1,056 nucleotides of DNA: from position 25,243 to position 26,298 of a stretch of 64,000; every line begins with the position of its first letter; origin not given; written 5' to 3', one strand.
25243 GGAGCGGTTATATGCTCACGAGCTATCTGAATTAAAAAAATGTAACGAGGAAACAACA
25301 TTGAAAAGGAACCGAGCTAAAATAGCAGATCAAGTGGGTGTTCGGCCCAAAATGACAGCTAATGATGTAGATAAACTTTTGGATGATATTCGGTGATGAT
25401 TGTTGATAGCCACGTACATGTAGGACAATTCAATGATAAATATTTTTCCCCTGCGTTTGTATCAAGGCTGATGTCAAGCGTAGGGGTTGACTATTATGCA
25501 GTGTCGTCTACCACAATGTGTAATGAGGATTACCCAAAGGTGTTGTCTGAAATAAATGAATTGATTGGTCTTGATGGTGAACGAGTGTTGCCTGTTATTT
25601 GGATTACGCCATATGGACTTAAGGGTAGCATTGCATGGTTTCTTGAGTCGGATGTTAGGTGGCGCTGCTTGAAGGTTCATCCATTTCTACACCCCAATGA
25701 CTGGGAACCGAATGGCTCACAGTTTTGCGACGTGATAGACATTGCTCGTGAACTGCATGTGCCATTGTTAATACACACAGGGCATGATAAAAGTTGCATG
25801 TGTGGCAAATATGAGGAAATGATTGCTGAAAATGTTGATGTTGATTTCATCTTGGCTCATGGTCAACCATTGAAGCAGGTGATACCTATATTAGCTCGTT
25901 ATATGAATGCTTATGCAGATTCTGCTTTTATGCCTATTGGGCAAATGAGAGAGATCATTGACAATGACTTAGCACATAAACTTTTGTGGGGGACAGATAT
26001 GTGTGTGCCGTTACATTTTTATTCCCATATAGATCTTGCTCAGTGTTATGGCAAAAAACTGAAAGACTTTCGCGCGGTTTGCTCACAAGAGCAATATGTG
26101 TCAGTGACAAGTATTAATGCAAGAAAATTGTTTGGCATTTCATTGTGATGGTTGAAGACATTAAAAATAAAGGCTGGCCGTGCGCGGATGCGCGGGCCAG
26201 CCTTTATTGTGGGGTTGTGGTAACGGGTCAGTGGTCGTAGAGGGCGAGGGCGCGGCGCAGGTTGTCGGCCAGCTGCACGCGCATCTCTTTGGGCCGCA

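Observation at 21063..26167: Compact RiPP-like cassette: Cys peptide plus two paralogous RRE-radical SAM-SPASM enzymes, TM protein, amidohydrolase and HTH regulator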

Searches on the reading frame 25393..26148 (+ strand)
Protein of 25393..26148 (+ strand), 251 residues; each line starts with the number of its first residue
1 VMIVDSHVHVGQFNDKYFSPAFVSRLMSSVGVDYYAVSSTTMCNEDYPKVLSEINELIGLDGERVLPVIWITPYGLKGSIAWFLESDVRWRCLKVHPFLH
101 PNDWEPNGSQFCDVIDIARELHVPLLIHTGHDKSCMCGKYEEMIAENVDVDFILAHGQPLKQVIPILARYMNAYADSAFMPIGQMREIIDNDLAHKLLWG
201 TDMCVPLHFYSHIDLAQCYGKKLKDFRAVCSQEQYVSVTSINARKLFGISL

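Call 3: search_protein_families(library=pfam, proteins=[window:25393-26148:+], max_evalue=0.01)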
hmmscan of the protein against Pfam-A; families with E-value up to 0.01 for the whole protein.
window:25393-26148:+ (251 aa): 1 family
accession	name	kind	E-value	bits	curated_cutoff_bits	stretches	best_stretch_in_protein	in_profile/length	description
PF04909.20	Amidohydro_2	-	4.6e-09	36.9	26.4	1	93-249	110-289/289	Amidohydrolase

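Call 4: search_protein_families(library=ncbifam, proteins=[window:25393-26148:+], max_evalue=0.01)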
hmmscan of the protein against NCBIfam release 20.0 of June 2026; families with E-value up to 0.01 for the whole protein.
window:25393-26148:+ (251 aa): 0 families

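Call 5: search_protein_families(library=padloc, proteins=[window:25393-26148:+], max_evalue=0.01)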
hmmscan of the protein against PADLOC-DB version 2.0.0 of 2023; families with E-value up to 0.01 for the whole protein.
window:25393-26148:+ (251 aa): 0 families

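Call 30: search_solved_structures(query=window:25393-26148:+, max_evalue=1, show_alignments=2)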
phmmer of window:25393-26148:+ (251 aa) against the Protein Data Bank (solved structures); distinct sequences matched with E-value up to 1: 2.
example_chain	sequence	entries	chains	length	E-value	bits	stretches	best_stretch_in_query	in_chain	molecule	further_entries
2fa4_A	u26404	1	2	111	0.79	12.3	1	147-187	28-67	Thioredoxin II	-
2hsy_A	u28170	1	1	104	0.79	12.3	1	148-188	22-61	Thioredoxin II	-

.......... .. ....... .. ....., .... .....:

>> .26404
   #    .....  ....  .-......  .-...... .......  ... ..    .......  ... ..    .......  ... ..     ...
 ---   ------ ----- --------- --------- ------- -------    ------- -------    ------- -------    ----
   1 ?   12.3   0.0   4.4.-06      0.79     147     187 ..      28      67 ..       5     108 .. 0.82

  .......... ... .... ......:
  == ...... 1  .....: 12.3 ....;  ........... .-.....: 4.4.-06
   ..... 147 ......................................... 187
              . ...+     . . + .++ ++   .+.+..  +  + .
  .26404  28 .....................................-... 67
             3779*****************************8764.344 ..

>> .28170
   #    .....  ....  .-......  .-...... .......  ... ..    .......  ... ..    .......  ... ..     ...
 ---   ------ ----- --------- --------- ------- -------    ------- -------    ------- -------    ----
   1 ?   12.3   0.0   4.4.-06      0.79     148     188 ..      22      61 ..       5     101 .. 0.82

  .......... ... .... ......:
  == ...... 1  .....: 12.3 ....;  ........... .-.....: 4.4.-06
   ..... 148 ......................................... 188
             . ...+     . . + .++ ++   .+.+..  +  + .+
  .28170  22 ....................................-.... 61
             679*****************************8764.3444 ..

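Call 31: find_homologous_proteins(query=window:25393-26148:+, max_evalue=0.001)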
Query window:25393-26148:+ (251 aa): 265 proteins with E <= 0.001 among 416 candidates; the best 120 are listed.
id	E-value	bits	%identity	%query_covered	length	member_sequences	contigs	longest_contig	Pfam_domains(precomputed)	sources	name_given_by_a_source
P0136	2.0e-172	589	100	100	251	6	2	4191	PF04909.21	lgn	-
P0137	4.7e-132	457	76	100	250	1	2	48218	PF04909.21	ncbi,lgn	-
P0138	2.6e-122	425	73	99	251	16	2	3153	PF04909.21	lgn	-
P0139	2.0e-121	422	72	99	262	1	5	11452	PF04909.21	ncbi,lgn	-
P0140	2.9e-112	392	64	99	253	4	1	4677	PF04909.21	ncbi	-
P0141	6.7e-111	388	66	98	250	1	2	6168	PF04909.21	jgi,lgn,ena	jgi:hypothetical protein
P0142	5.4e-110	385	63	99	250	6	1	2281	PF04909.21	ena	-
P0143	3.4e-108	379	64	99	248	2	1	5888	PF04909.21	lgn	-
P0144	2.8e-107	376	62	100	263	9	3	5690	PF04909.21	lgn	-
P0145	4.7e-107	375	62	100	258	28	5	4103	PF04909.21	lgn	-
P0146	8.7e-107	374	64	99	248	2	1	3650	PF04909.21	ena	-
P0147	1.1e-106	374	61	99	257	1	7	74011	PF04909.21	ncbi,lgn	-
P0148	1.4e-106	374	61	99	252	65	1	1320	PF04909.21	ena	-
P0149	2.2e-106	373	63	99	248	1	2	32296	PF01026.28,PF04909.21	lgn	-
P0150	2.9e-106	373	60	99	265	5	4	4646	PF04909.21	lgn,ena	-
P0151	6.6e-106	371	62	99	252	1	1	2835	PF01026.28,PF04909.21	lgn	-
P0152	1.6e-105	370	60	99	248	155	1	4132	PF04909.21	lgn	-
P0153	8.5e-105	368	61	100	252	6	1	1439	PF04909.21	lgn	-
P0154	3.3e-104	366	62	99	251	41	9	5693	PF04909.21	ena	-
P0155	5.7e-104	365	61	99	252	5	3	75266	PF04909.21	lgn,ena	-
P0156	2.7e-103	363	61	98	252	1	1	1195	PF04909.21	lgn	-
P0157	4.3e-103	362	60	100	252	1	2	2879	PF01026.28,PF04909.21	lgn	-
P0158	4.8e-103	362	60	98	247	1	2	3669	PF04909.21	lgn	-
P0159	5.7e-103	362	61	99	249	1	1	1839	PF04909.21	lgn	-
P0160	8.0e-103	361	60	99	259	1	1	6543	PF04909.21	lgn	-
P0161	1.1e-102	361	59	99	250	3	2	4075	PF01026.28,PF04909.21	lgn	-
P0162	1.3e-102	361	62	99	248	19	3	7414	PF04909.21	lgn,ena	-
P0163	1.6e-102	360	59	99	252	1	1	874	PF01026.28,PF04909.21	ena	-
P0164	2.7e-102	360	58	99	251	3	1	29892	PF04909.21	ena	-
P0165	4.3e-102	359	60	100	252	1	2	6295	PF04909.21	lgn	-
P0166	1.5e-101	357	61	99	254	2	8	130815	PF01026.28,PF04909.21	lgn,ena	-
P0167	1.2e-100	354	55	100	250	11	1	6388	PF01026.28,PF04909.21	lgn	-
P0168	1.4e-100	354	57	99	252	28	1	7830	PF01026.28,PF04909.21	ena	-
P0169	2.3e-100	353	57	99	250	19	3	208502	PF01026.28,PF04909.21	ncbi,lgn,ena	-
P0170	3.7e-100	353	59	98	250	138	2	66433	PF04909.21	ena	-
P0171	1.4e-99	351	58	99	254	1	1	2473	PF04909.21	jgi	-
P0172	2.6e-99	350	59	98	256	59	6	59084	PF04909.21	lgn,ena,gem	-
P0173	4.4e-99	349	58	99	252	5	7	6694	PF01026.28,PF04909.21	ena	-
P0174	4.4e-99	349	57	100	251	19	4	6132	PF04909.21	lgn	-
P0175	2.6e-98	347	57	99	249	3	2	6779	PF04909.21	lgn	-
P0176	2.9e-98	346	57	99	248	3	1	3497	PF04909.21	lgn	-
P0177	3.9e-98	346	58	99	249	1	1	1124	PF01026.28,PF04909.21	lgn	-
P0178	5.0e-98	346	57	99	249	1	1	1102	PF04909.21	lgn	-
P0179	6.6e-98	345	57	100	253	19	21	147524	PF04909.21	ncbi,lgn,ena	-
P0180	7.0e-98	345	57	99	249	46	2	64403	PF04909.21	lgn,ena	-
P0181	7.2e-98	345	56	99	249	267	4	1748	PF04909.21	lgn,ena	-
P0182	7.6e-98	345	56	99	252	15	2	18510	PF01026.28,PF04909.21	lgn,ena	-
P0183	1.6e-97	344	57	99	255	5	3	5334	PF01026.28,PF04909.21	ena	-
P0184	2.3e-97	344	57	99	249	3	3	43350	PF01026.28,PF04909.21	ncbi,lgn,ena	-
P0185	2.4e-97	343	57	99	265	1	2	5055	PF04909.21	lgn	-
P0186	3.7e-97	343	59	99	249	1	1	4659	PF01026.28,PF04909.21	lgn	-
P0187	5.2e-97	342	59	98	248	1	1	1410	PF01026.28,PF04909.21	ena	-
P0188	7.6e-97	342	57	99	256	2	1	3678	PF04909.21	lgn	-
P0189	1.3e-96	341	57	99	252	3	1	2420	PF04909.21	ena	-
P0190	1.4e-96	341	56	99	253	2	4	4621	PF01026.28,PF04909.21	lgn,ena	-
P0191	1.6e-96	341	56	99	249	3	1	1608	PF04909.21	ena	-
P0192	2.1e-96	340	57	99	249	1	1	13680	PF01026.28,PF04909.21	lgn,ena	-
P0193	2.7e-96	340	57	99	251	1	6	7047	PF04909.21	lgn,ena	-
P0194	2.8e-96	340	58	99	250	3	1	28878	PF04909.21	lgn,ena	-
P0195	3.2e-96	340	58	100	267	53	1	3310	PF01026.28,PF04909.21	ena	-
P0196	3.6e-96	340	56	99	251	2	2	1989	PF04909.21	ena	-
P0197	3.7e-96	340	58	99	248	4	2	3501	PF04909.21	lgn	-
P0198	3.8e-96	339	58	99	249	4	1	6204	PF04909.21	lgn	-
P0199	4.3e-96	339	57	98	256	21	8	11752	PF01026.28,PF04909.21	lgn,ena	-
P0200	4.7e-96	339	56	99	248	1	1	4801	PF04909.21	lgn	-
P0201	4.9e-96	339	57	99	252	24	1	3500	PF04909.21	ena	-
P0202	5.0e-96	339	55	99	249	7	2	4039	PF04909.21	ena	-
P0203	6.3e-96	339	54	99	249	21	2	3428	PF01026.28,PF04909.21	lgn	-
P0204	7.6e-96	339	56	99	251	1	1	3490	PF04909.21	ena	-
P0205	7.7e-96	339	56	99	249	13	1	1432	PF01026.28,PF04909.21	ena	-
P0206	8.6e-96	338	59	98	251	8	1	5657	PF04909.21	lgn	-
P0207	1.2e-95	338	54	99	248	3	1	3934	PF01026.28,PF04909.21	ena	-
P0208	1.3e-95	338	56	99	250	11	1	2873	PF04909.21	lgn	-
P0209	1.4e-95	338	55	99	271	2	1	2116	PF01026.28,PF04909.21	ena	-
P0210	1.6e-95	337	58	99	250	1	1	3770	PF04909.21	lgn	-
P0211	1.8e-95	337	57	99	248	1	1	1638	PF01026.28,PF04909.21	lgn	-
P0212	2.6e-95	337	57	99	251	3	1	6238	PF04909.21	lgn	-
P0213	2.6e-95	337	57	98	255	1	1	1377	PF04909.21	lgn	-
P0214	2.6e-95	337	55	99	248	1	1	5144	PF04909.21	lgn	-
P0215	4.9e-95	336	54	99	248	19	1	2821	PF01026.28,PF04909.21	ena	-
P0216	8.8e-95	335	55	100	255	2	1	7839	PF04909.21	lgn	-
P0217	1.5e-94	334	56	99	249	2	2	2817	PF01026.28,PF04909.21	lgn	-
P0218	1.5e-94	334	56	99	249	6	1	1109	PF01026.28,PF04909.21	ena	-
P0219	3.7e-94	333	58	99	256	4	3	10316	PF01026.28,PF04909.21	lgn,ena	-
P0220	4.0e-94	333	56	99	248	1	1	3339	PF04909.21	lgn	-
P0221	4.0e-94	333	55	99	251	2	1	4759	PF04909.21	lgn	-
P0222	5.4e-94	332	56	99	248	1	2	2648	PF04909.21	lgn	-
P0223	5.8e-94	332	55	99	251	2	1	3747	PF04909.21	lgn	-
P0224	6.6e-94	332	56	100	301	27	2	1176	PF01026.28,PF04909.21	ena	-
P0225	8.7e-94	332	56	99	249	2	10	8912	PF01026.28,PF04909.21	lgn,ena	-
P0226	1.0e-93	332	55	99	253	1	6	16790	PF01026.28,PF04909.21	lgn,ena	-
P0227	1.0e-93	332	54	99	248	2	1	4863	PF04909.21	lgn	-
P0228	1.1e-93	331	56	99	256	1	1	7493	PF04909.21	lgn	-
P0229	1.2e-93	331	55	99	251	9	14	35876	PF01026.28,PF04909.21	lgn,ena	-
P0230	1.7e-93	331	55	100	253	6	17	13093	PF01026.28,PF04909.21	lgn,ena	-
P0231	1.8e-93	331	55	100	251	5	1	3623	PF04909.21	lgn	-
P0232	1.8e-93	331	56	99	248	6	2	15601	PF01026.28,PF04909.21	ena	-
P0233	1.9e-93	331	54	100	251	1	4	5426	PF04909.21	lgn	-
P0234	2.2e-93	330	54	100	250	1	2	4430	PF01026.28,PF04909.21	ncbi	-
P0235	2.3e-93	330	52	99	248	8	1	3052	PF04909.21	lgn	-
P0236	2.4e-93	330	55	99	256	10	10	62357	PF01026.28,PF04909.21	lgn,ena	-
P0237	3.4e-93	330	56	99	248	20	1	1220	PF01026.28,PF04909.21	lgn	-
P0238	3.4e-93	330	55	99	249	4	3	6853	PF01026.28,PF04909.21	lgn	-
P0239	3.4e-93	330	56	99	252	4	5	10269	PF01026.28,PF04909.21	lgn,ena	-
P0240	3.6e-93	330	58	99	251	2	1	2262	PF01026.28,PF04909.21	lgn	-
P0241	4.7e-93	329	57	100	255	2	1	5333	PF01026.28,PF04909.21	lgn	-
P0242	5.8e-93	329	54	99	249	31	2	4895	PF01026.28,PF04909.21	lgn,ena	-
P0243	6.5e-93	329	56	99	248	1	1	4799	PF04909.21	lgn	-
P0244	1.1e-92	328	56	99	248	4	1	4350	PF01026.28,PF04909.21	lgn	-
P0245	1.1e-92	328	54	99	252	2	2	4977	PF01026.28,PF04909.21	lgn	-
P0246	1.2e-92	328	56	99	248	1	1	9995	PF01026.28,PF04909.21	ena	-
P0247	1.3e-92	328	54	99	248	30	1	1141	PF04909.21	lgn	-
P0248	2.2e-92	327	54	99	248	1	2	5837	PF04909.21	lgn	-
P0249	2.2e-92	327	56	99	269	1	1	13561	PF04909.21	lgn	-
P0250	2.9e-92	327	57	99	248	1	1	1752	PF01026.28,PF04909.21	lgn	-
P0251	3.4e-92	327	54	98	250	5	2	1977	PF01026.28,PF04909.21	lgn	-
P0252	4.6e-92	326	53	99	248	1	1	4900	PF01026.28,PF04909.21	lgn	-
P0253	5.1e-92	326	54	99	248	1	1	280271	PF04909.21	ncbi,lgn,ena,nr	ncbi:MAG: amidohydrolase family protein [Paramuribaculum sp.]|nr:amidohydrolase family protein [Para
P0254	5.6e-92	326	54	99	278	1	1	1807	PF01026.28,PF04909.21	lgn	-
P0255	9.1e-92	325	52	98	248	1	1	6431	PF01026.28,PF04909.21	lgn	-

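Call 34: search_protein_families(library=pfam, proteins=[window:25393-26148:+], max_evalue=10)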
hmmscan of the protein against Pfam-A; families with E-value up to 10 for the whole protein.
window:25393-26148:+ (251 aa): 4 families
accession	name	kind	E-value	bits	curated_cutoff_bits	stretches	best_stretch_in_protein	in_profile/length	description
PF04909.20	Amidohydro_2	-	4.6e-09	36.9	26.4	1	93-249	110-289/289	Amidohydrolase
PF01979.26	Amidohydro_1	-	0.012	15.3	25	1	114-250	140-301/345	Amidohydrolase family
PF01026.27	TatD_DNase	-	0.029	14.2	27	1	5-151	2-147/253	TatD related DNase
PF14858.11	CFAP54_N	-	0.17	10.7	27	1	195-242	30-76/540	Cilia- and flagella-associated protein 54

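Call 35: find_related_loci(query=A1, collection=metagenome_contigs, flank=7000)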
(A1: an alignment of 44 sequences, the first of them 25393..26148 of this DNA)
Query A1 (251 aa) in metagenome_contigs; peptide patterns used: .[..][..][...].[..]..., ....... (x = any residue, [..] = any of these).
176 stretches matched a pattern; 111 encode a relative of the query (tblastn E <= 1e-3); the best 80 are kept; 80 distinct loci.
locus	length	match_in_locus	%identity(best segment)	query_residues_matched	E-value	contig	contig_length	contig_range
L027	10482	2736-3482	61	2-250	2e-110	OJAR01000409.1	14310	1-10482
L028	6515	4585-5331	62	2-250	1e-107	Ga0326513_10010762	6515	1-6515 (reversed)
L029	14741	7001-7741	61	1-247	2e-107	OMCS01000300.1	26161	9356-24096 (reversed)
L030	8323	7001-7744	59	2-249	2e-107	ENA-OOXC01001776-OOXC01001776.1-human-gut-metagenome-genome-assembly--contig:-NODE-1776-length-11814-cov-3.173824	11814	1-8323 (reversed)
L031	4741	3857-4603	62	2-250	7e-107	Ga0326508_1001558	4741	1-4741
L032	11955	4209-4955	58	1-249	1e-105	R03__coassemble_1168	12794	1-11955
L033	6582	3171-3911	62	2-249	3e-105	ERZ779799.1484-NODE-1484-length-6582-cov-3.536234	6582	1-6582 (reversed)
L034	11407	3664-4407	57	1-248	3e-104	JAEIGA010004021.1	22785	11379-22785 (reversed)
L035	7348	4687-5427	60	3-249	2e-103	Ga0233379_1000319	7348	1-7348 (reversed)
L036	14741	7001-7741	61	2-249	2e-103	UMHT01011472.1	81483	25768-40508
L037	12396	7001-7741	61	2-249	2e-103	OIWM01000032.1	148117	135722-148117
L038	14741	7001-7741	61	2-249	2e-103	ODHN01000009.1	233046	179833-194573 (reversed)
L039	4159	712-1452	57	3-249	3e-103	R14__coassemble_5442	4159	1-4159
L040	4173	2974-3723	57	1-250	2e-102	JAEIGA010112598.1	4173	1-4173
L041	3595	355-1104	56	1-250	5e-102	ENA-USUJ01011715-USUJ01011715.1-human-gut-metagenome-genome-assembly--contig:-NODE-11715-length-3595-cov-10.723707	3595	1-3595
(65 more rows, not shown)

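Call 36: find_related_loci(query=A1, collection=viral_contigs, flank=7000)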
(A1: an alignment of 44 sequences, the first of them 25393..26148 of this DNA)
Query A1 (251 aa) in viral_contigs; peptide patterns used: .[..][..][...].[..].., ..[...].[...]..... (x = any residue, [..] = any of these).
115 stretches matched a pattern, but none encodes a relative of the query by tblastn (E <= 1e-3).

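Call 38: predict_structure(alignment_id=A1)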
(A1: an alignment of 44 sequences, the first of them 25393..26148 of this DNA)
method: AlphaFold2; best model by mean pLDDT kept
length: 251 residues; sequences in the alignment: 44
mean_pLDDT: 96.5   pTM: 0.93
mean pLDDT of the five models: 96.5, 95.7, 95.2, 95.0, 94.8
residues with pLDDT >= 90: 238; 70-90: 12; 50-70: 1; < 50: 0
segments of 3 or more residues with pLDDT < 50: none
pLDDT, mean of each block of 10 residues (from residue 1): 95 93 98 98 97 99 98 95 96 97 94 98 98 96 98 98 98 97 98 98 89 94 98 98 96 62
secondary structure, 60 per line:
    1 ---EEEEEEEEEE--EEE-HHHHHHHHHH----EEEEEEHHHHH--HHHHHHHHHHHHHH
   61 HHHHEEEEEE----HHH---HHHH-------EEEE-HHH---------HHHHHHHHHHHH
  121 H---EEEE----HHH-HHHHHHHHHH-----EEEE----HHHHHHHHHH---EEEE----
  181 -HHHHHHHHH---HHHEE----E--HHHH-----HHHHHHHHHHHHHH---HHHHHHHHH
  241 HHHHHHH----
elements in order: E4-13 E16-18 H20-29 E34-39 H40-44 H47-64 E65-70 H81-84 E92-95 H109-121 E125-128 H137-146 E152-155 H160-169 E173-176 H182-190 H206-209 H215-228 H232-247

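Call 41: fold_search(model_id=the predicted structure, library=pdb)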
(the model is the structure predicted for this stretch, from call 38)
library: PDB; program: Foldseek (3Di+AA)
matches with E <= 10: 1569; with E <= 0.001: 149
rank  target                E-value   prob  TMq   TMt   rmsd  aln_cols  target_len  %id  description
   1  3cjp_A                2.1e-09  1.00  0.71  0.69   4.0       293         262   16  Crystal structure of an uncharacterized amidohydrolase CAC3332 from Clostridium acetobutylicum (released 2008-03-25)
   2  6e6i_F                2.6e-09  1.00  0.68  0.54   6.0       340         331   15  Crystal structure of 4-methyl HOPDA bound to LigY from Sphingobium sp. strain SYK-6 (released 2019-01-30)
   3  6dxs_A                2.6e-09  1.00  0.69  0.52   6.4       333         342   14  Crystal structure of the LigJ hydratase E284Q mutant substrate complex with (3Z)-2-keto-4-carboxy-3-hexenedioate (released 2018-09-26)
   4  6dxq_D                2.8e-09  1.00  0.67  0.52   6.8       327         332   15  Crystal structure of the LigJ Hydratase product complex with 4-carboxy-4-hydroxy-2-oxoadipate (released 2018-09-26)
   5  6dxq_C                4.3e-09  1.00  0.68  0.53   6.3       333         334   15  Crystal structure of the LigJ Hydratase product complex with 4-carboxy-4-hydroxy-2-oxoadipate (released 2018-09-26)
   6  3irs_A                5.5e-09  1.00  0.74  0.66   4.6       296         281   13  CRYSTAL STRUCTURE OF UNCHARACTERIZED TIM-BARREL PROTEIN BB4693 FROM Bordetella bronchiseptica (released 2009-09-01)
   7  6dxq_B                5.9e-09  1.00  0.67  0.52   6.5       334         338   16  Crystal structure of the LigJ Hydratase product complex with 4-carboxy-4-hydroxy-2-oxoadipate (released 2018-09-26)
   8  6dwv_A                9.1e-09  1.00  0.68  0.52   6.5       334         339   14  Crystal structure of the LigJ Hydratase in the Apo state (released 2018-10-03)
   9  5vn5_A                1.1e-08  1.00  0.65  0.52   6.4       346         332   14  Crystal structure of LigY from Sphingobium sp. strain SYK-6 (released 2017-09-27)
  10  2hbx_A                1.5e-08  1.00  0.69  0.54   6.0       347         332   13  Crystal Structure of alpha-Amino-beta-Carboxymuconate-epsilon-Semialdehyde-Decarboxylase (ACMSD) (released 2006-09-19)
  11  4epk_A                1.9e-08  1.00  0.70  0.55   5.9       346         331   12  Evidence for a Dual Role of an Active Site Histidine in alpha-Amino-beta-Carboxymuconate-epsilon-Semialdehyde Decarbox (released 2012-08-22)
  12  4d8l                  2.0e-08  1.00  0.60  0.53   6.1       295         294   13  Crystal structure of the 2-pyrone-4,6-dicarboxylic acid hydrolase from sphingomonas paucimobilis (released 2012-01-25)
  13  5vn5_C                2.8e-08  1.00  0.69  0.54   5.8       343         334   15  Crystal structure of LigY from Sphingobium sp. strain SYK-6 (released 2017-09-27)
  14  2gwg_A                8.3e-08  1.00  0.70  0.55   5.9       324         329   12  Crystal Structure of 4-Oxalomesaconate Hydratase, LigJ, from Rhodopseudomonas palustris, Northeast Structural Genomics (released 2006-05-23)
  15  4ifr_A                1.1e-07  1.00  0.68  0.54   5.9       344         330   13  2.40 Angstroms X-ray crystal structure of R239A 2-amino-3-carboxymuconate-6-semialdehyde decarboxylase from Pseudomona (released 2013-09-18)
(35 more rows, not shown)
